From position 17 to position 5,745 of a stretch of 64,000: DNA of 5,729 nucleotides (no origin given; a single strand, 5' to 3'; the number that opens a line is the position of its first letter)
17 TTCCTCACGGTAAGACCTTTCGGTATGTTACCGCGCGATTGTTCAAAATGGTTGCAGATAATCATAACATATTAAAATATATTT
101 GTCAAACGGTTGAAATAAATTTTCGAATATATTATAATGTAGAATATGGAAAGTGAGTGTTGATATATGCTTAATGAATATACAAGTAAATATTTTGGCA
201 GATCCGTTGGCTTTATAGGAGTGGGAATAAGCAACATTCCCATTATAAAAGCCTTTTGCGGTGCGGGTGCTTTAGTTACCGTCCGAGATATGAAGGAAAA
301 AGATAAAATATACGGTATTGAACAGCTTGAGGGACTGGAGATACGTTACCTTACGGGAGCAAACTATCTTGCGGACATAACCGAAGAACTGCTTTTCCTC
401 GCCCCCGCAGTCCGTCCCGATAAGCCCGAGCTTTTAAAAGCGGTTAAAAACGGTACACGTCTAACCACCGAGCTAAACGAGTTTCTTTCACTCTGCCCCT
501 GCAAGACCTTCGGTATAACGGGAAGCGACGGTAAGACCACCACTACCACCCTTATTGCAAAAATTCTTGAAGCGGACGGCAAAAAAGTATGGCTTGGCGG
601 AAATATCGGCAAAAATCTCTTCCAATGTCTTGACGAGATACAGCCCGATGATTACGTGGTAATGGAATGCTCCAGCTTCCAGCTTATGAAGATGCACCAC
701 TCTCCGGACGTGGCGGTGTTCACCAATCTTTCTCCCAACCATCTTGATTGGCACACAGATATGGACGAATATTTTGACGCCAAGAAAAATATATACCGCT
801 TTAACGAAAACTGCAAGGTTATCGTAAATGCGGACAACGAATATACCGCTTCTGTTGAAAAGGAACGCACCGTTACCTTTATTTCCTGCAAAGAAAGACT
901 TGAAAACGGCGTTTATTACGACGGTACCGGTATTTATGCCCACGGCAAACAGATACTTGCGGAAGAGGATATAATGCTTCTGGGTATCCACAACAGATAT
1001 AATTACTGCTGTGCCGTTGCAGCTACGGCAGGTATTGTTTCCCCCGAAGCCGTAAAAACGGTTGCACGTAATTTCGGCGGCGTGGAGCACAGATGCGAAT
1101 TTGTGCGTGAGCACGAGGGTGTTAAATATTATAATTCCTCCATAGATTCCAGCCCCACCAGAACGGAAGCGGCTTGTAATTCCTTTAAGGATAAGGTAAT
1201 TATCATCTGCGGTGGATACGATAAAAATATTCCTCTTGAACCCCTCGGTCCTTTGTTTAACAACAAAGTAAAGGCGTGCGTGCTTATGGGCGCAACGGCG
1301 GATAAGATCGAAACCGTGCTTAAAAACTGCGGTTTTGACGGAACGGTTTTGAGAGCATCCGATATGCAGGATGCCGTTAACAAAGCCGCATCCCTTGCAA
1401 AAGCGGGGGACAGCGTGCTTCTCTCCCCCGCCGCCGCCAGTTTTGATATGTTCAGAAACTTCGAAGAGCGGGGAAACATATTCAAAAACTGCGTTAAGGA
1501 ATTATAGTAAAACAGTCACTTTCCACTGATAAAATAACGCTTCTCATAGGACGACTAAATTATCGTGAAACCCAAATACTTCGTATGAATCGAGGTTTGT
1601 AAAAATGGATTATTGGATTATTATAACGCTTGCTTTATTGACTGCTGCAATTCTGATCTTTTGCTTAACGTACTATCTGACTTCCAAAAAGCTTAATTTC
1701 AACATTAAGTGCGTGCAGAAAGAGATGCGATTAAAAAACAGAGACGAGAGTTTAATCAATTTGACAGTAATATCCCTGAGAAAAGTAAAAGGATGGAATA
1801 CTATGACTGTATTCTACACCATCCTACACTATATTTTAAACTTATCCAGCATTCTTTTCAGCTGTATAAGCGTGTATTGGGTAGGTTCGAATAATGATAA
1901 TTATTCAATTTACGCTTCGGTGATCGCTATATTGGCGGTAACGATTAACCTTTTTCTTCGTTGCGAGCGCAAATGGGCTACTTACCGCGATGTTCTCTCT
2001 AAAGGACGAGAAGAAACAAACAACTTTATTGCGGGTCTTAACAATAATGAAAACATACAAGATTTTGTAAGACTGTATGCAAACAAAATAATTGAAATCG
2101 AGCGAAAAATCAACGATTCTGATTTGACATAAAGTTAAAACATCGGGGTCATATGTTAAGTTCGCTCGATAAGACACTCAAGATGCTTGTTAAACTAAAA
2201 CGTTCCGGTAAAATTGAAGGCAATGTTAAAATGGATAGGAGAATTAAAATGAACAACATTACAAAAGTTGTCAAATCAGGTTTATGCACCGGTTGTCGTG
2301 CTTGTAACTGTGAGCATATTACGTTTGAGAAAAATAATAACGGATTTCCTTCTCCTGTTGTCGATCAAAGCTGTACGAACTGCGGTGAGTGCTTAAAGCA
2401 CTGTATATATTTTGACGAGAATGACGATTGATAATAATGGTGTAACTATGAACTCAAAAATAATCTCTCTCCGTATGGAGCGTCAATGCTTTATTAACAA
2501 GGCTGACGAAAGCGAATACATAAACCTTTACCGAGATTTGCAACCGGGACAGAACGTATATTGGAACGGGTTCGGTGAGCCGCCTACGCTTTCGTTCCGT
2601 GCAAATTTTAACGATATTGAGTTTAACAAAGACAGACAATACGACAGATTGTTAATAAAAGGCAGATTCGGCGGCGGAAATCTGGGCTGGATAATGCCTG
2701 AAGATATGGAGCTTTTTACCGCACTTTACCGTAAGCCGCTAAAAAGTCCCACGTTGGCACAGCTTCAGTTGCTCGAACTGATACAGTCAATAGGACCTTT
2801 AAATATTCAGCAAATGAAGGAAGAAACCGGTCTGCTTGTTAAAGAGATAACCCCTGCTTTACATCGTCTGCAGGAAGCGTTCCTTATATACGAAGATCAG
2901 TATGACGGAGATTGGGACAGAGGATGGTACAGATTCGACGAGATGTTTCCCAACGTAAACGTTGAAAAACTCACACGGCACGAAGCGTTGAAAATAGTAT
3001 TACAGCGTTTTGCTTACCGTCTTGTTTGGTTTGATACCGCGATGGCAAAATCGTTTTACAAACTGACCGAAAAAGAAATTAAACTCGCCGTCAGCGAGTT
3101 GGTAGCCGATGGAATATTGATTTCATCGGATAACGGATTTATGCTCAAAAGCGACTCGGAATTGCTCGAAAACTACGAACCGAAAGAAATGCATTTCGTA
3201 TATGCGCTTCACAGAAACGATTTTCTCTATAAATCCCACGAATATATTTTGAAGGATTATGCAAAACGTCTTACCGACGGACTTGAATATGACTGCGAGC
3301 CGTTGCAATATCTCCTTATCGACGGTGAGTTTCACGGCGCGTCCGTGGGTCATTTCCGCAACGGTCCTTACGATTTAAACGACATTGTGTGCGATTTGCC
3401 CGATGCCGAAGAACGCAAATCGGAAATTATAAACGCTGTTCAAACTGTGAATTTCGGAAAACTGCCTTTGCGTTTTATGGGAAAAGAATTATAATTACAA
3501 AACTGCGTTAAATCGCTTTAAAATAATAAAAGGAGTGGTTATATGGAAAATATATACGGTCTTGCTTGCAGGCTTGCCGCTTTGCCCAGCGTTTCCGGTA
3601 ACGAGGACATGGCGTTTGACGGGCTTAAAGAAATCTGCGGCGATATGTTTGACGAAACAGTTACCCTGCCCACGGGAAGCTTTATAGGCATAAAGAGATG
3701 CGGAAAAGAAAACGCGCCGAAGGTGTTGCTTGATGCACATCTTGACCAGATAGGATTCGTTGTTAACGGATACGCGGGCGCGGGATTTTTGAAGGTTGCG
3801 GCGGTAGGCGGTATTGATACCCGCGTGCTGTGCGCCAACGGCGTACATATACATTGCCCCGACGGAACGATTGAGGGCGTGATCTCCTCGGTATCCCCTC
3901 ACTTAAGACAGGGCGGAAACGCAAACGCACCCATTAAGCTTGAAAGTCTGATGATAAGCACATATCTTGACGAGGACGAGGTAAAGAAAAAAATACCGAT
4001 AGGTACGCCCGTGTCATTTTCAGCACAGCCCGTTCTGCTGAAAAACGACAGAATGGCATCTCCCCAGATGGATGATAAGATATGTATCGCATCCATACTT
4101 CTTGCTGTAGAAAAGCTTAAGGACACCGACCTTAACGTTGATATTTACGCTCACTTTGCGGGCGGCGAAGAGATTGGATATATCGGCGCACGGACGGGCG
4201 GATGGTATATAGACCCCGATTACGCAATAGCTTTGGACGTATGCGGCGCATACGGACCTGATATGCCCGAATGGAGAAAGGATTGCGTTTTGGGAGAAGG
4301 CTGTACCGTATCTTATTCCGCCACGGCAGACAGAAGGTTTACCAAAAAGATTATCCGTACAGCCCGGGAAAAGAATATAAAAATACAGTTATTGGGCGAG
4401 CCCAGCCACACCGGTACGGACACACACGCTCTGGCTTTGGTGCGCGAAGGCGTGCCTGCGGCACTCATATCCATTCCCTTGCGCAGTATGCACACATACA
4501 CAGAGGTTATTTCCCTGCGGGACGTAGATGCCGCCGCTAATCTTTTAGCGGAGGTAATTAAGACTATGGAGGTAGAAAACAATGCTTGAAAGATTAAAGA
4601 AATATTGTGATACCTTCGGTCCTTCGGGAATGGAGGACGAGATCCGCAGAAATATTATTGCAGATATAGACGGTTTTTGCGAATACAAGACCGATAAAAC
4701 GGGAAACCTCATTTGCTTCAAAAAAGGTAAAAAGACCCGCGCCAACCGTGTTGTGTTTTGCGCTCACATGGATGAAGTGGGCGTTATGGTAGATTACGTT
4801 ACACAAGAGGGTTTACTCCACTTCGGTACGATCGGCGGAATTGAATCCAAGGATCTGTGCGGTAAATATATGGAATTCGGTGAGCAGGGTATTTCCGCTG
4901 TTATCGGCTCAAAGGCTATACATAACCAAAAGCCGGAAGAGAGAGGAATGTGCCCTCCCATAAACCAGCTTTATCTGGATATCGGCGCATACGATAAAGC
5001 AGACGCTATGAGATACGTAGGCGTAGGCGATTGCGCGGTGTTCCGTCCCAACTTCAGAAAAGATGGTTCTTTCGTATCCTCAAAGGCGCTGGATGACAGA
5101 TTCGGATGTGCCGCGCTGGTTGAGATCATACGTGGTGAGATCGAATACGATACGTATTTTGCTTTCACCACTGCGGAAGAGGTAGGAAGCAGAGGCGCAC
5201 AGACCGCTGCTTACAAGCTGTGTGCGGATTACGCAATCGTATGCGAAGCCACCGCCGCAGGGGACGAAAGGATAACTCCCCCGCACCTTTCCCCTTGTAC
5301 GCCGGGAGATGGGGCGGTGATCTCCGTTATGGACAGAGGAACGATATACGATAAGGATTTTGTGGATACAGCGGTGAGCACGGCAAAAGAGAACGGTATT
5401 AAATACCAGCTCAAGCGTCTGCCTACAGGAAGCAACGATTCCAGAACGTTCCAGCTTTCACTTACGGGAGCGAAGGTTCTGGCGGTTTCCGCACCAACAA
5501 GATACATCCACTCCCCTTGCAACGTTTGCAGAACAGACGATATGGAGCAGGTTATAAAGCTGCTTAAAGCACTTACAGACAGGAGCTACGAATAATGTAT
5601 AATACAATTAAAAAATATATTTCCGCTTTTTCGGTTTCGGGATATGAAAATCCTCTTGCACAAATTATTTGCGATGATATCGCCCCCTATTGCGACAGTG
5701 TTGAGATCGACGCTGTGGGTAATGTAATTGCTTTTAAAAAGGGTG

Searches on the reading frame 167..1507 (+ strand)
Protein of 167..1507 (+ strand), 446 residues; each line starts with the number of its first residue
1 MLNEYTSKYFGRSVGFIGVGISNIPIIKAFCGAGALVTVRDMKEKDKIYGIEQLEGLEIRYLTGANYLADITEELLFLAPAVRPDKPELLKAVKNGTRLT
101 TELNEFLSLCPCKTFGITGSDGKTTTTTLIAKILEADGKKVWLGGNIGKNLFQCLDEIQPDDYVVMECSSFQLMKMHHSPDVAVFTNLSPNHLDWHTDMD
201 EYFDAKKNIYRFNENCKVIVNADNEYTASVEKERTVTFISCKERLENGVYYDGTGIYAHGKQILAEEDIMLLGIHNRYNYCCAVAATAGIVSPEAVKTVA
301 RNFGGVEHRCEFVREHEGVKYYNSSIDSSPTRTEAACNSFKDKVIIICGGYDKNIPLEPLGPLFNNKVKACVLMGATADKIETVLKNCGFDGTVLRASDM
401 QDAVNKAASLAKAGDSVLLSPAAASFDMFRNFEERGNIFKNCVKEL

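Call 23: search_protein_families(library=pfam, proteins=[window:167-1507:+], max_evalue=0.0001)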
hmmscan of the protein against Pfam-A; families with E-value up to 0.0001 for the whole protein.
window:167-1507:+ (446 aa): 2 families
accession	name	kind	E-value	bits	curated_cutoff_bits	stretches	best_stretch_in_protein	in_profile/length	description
PF08245.18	Mur_ligase_M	-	9.9e-31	107.7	24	1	117-286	1-199/200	Mur ligase middle domain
PF02875.26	Mur_ligase_C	-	3.8e-10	41.1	28.4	1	308-422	1-126/127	Mur ligase, glutamate ligase domain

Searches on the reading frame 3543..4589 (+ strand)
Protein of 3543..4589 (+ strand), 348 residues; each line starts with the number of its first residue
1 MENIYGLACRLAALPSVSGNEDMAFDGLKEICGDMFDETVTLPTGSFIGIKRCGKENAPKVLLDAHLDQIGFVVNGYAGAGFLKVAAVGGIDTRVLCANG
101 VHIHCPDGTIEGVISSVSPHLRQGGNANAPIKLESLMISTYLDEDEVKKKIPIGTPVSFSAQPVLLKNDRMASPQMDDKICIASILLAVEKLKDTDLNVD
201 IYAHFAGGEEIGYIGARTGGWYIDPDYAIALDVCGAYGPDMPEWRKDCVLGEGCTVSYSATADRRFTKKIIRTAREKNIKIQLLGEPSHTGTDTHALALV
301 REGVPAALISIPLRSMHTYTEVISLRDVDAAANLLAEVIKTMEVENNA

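Call 23: search_protein_families(library=pfam, proteins=[window:3543-4589:+], max_evalue=0.0001)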
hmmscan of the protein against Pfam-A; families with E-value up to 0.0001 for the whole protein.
window:3543-4589:+ (348 aa): 2 families
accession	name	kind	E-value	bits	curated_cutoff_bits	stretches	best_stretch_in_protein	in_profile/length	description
PF05343.19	Peptidase_M42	-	2.6e-68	230.7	23.2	1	45-334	1-292/292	M42 glutamyl aminopeptidase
PF01546.33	Peptidase_M20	-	8.7e-08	32.8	24.6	1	169-340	26-205/206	Peptidase family M20/M25/M40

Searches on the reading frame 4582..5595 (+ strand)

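Call 23: search_protein_families(library=pfam, proteins=[window:4582-5595:+], max_evalue=0.0001)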
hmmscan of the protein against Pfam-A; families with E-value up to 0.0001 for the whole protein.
window:4582-5595:+ (337 aa): 3 families
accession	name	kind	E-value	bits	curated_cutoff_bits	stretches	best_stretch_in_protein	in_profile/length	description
PF05343.19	Peptidase_M42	-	7.2e-76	255.5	23.2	1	41-327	1-292/292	M42 glutamyl aminopeptidase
PF01546.33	Peptidase_M20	-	1.1e-05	25.9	24.6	1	171-332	35-204/206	Peptidase family M20/M25/M40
PF04389.22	Peptidase_M28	-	2.8e-05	24.4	21.3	0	169-217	30-86/193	Peptidase family M28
